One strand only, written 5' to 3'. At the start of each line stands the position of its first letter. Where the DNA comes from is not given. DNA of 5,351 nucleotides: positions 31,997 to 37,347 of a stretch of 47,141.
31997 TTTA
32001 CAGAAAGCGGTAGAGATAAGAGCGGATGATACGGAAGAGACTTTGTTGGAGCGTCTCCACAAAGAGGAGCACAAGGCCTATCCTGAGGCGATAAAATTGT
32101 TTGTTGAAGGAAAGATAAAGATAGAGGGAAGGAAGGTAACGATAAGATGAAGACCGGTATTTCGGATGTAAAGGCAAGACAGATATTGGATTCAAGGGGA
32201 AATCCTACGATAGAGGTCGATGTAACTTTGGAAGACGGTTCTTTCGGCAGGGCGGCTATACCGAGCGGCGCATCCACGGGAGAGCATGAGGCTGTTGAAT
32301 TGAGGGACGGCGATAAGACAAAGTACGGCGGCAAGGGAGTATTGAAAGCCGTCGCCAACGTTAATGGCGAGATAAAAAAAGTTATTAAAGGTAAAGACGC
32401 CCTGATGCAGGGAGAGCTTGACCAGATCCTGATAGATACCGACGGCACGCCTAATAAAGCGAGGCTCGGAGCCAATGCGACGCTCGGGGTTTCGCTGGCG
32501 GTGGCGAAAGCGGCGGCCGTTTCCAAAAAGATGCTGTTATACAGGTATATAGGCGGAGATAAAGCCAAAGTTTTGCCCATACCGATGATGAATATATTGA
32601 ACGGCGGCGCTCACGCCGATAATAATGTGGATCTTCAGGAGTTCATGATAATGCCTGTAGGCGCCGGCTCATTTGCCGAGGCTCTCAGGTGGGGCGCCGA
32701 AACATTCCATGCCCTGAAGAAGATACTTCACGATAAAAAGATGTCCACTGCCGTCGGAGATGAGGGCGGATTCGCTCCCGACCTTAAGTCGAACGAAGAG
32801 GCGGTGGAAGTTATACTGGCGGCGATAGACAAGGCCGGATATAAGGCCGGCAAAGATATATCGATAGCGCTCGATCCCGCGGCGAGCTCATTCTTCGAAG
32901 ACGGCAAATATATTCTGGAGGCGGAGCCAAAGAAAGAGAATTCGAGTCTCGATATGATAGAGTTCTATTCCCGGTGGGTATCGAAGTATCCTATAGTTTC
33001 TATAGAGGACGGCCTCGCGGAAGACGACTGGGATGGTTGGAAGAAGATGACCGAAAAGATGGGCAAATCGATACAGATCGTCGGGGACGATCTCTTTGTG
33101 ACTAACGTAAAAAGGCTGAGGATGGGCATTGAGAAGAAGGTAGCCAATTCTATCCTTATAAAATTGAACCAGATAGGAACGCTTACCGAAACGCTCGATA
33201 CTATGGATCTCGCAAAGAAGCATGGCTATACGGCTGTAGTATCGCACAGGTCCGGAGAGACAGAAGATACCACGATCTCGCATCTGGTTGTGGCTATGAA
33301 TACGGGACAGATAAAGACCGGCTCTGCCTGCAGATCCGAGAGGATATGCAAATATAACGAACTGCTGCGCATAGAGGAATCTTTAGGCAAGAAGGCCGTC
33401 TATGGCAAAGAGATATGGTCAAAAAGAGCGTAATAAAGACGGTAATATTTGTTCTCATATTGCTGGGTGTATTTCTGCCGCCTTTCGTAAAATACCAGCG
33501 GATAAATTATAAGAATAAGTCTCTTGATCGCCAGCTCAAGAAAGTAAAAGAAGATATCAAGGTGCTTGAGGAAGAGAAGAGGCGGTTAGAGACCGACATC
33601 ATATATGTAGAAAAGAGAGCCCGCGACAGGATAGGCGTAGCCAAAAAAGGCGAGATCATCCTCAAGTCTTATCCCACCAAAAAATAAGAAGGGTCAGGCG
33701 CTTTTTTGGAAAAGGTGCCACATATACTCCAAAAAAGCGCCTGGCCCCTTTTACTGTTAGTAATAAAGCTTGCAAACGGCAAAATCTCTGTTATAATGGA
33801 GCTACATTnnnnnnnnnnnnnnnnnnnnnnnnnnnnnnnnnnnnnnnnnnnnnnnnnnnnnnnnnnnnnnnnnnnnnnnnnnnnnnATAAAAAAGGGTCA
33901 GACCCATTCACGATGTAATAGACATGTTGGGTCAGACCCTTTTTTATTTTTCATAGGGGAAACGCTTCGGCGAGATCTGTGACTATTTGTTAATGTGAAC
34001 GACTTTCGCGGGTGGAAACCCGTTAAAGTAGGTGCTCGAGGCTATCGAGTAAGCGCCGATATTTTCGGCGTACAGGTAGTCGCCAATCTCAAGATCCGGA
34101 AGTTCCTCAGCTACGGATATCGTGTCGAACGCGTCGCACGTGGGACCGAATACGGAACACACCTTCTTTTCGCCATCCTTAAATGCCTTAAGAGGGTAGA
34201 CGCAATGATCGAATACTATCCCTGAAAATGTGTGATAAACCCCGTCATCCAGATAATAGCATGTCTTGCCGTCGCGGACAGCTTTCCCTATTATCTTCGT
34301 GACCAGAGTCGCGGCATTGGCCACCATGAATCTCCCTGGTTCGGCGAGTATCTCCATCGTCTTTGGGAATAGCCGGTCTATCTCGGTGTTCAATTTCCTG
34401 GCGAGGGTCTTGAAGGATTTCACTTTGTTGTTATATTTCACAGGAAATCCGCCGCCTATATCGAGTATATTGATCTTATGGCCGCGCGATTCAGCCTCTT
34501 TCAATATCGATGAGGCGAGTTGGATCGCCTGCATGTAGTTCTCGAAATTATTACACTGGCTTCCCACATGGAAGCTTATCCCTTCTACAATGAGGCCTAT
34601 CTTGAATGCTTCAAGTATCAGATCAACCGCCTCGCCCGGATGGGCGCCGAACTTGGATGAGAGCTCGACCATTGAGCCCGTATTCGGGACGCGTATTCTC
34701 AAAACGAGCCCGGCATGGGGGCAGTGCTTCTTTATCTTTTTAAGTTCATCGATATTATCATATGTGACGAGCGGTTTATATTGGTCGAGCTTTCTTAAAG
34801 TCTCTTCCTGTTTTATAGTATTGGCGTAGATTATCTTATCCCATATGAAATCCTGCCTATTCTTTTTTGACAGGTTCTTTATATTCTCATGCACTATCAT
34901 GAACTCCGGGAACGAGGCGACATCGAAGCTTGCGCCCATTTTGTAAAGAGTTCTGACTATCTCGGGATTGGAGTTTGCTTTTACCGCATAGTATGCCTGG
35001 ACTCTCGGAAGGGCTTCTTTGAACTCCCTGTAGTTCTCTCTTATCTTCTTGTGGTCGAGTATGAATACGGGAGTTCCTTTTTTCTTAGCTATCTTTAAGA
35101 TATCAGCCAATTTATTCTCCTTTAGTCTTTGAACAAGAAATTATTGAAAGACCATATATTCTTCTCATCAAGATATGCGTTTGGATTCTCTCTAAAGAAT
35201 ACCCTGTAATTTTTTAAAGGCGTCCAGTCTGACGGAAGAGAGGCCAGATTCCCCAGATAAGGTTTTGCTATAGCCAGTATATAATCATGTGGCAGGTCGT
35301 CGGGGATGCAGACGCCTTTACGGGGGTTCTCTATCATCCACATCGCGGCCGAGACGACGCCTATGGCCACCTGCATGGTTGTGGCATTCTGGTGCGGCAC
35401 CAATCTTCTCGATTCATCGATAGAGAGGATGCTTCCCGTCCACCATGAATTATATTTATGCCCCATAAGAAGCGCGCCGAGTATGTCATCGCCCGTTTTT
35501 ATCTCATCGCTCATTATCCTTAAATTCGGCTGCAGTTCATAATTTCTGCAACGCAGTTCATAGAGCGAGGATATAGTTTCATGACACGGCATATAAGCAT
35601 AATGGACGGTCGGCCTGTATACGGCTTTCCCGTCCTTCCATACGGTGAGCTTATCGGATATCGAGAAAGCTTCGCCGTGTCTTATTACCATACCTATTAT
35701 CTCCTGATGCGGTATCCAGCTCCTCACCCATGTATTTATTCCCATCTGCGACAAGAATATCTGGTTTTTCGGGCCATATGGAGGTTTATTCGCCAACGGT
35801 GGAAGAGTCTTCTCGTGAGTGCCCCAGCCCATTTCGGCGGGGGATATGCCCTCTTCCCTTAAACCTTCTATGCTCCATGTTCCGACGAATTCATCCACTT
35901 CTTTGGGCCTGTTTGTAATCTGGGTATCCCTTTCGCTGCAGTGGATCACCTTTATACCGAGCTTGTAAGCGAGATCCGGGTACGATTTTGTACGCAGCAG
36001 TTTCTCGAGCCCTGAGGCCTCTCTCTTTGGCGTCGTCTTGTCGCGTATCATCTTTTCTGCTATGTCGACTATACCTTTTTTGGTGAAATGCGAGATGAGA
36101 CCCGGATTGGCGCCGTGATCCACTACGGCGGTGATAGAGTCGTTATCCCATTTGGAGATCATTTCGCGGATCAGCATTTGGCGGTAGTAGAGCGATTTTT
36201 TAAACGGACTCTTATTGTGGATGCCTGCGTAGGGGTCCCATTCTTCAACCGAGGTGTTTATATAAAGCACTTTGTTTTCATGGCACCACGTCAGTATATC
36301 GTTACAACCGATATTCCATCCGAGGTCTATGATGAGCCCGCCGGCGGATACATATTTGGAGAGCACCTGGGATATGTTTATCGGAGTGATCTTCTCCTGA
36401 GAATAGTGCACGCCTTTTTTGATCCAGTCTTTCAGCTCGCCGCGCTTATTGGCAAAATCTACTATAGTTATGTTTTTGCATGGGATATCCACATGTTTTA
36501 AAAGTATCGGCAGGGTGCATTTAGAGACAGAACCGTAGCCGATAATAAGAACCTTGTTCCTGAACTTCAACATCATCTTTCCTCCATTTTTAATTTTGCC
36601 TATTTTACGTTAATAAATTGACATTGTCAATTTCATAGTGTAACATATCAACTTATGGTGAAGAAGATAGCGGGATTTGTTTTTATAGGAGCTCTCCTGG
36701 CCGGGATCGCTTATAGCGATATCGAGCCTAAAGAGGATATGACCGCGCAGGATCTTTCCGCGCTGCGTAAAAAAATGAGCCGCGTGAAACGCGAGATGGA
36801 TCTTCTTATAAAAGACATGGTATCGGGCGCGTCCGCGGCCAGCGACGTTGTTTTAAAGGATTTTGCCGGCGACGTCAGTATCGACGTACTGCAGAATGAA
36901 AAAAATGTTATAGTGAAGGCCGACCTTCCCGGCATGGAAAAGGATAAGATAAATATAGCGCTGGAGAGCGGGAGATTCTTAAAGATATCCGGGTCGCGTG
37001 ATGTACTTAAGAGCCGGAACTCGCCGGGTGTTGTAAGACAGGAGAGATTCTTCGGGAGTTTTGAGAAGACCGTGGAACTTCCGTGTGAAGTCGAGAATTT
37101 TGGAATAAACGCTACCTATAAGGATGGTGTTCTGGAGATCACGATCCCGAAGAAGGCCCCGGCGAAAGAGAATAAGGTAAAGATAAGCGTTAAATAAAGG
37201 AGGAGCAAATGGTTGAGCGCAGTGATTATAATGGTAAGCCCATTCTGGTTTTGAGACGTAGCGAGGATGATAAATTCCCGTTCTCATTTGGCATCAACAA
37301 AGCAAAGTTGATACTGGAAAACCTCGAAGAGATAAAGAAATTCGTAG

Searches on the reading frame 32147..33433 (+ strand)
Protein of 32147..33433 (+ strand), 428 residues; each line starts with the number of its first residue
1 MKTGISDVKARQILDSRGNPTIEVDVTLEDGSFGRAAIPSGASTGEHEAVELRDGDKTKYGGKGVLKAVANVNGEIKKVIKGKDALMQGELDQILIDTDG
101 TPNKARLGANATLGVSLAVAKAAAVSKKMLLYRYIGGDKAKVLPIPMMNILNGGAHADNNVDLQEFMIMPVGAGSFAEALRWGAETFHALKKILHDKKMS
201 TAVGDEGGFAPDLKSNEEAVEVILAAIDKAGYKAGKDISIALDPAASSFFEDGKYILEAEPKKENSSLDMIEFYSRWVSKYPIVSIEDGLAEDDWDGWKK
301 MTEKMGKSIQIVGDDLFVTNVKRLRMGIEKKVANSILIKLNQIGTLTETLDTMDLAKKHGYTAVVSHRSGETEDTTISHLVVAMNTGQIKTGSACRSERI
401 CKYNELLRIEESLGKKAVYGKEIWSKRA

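Call 10: search_protein_families(library=ncbifam, proteins=[window:32147-33433:+], max_evalue=0.01)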
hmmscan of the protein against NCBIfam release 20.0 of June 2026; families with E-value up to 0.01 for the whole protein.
window:32147-33433:+ (428 aa): 4 families
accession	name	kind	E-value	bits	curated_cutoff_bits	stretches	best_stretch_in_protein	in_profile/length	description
TIGR01060.2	eno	equivalog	2.4e-205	682.1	300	1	5-420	1-417/425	phosphopyruvate hydratase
NF006223.0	PRK08350.1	equivalog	2.5e-25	89.5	624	2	7-153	6-137/341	hypothetical protein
TIGR01928.1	menC_lowGC_arch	equivalog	2.6e-05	23.4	200.65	1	278-365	196-280/325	o-succinylbenzoate synthase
TIGR02534.1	mucon_cyclo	subfamily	0.0083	15.2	334.95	0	284-361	216-290/368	muconate/chloromuconate family cycloisomerase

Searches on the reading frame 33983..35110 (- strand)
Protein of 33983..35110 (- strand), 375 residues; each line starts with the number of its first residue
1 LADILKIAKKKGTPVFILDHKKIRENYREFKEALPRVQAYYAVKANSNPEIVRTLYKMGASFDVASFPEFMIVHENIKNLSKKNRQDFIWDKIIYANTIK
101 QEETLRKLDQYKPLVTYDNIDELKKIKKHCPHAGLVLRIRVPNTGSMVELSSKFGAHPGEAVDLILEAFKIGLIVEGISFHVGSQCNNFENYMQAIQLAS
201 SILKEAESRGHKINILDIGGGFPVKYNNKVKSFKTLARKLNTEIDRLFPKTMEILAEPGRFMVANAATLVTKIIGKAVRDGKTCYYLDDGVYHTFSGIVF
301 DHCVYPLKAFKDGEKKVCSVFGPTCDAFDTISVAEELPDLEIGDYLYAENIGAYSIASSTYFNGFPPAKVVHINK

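Call 10: search_protein_families(library=ncbifam, proteins=[window:33983-35110:-], max_evalue=0.01)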
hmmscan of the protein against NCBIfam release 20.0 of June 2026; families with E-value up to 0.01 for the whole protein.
window:33983-35110:- (375 aa): 8 families
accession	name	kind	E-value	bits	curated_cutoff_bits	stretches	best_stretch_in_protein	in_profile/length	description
TIGR01048.1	lysA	equivalog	1.8e-55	188.1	297.9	1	3-372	15-394/417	diaminopimelate decarboxylase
NF006515.0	PRK08961.1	equivalog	3.5e-38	131.1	802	1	4-372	495-858/861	bifunctional aspartate kinase/diaminopimelate decarboxylase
TIGR03099.1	dCO2ase_PEP1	hypoth_equivalog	8.9e-32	110.6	478.45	1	7-366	18-391/398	pyridoxal-dependent decarboxylase, exosortase A system-associated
NF041039.1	FslC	exception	1.9e-20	73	500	1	4-371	19-401/418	rhizoferrin biosystnesis N-citrylornithine decarboxylase FslC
NF052544.1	OrLyDeCDokD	equivalog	5.1e-19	68.2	700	1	3-375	32-439/461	ornithine/lysine decarboxylase DokD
NF003763.0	PRK05354.1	equivalog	8.6e-14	51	369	1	38-277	99-360/636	biosynthetic arginine decarboxylase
TIGR01273.1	speA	equivalog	4.3e-12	45.3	624.1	1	37-277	91-352/624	arginine decarboxylase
TIGR01047.1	nspC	equivalog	0.00079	18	409.05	1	175-371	159-357/380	carboxynorspermidine decarboxylase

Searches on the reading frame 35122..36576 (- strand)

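Call 6: search_protein_families(library=pfam, proteins=[window:35122-36576:-], max_evalue=0.01)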
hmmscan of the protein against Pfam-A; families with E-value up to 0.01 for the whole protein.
window:35122-36576:- (484 aa): 2 families
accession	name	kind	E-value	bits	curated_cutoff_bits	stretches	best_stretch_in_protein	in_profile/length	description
PF16653.10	Sacchrp_dh_C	-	1.2e-29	104.6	31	1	155-445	1-261/265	Saccharopine dehydrogenase C-terminal domain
PF03435.24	Sacchrp_dh_NADP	-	2.7e-25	89.6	25.1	1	9-151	1-129/129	Saccharopine dehydrogenase NADP binding domain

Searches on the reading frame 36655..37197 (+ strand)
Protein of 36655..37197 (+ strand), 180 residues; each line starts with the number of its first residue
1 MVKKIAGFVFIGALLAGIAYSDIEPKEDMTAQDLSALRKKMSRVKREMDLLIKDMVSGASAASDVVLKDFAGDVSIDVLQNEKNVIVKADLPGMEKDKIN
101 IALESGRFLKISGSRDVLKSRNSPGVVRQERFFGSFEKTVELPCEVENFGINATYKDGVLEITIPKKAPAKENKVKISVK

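Call 6: search_protein_families(library=pfam, proteins=[window:36655-37197:+], max_evalue=0.01)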
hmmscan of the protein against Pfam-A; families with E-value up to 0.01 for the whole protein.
window:36655-37197:+ (180 aa): 2 families
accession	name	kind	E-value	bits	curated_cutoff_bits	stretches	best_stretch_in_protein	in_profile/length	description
PF00011.27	HSP20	-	1.2e-18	67.5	20.8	1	78-177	2-99/102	Hsp20/alpha crystallin family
PF17886.7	ArsA_HSP20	-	0.0033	17.4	22.5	0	83-163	2-62/63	HSP20-like domain found in ArsA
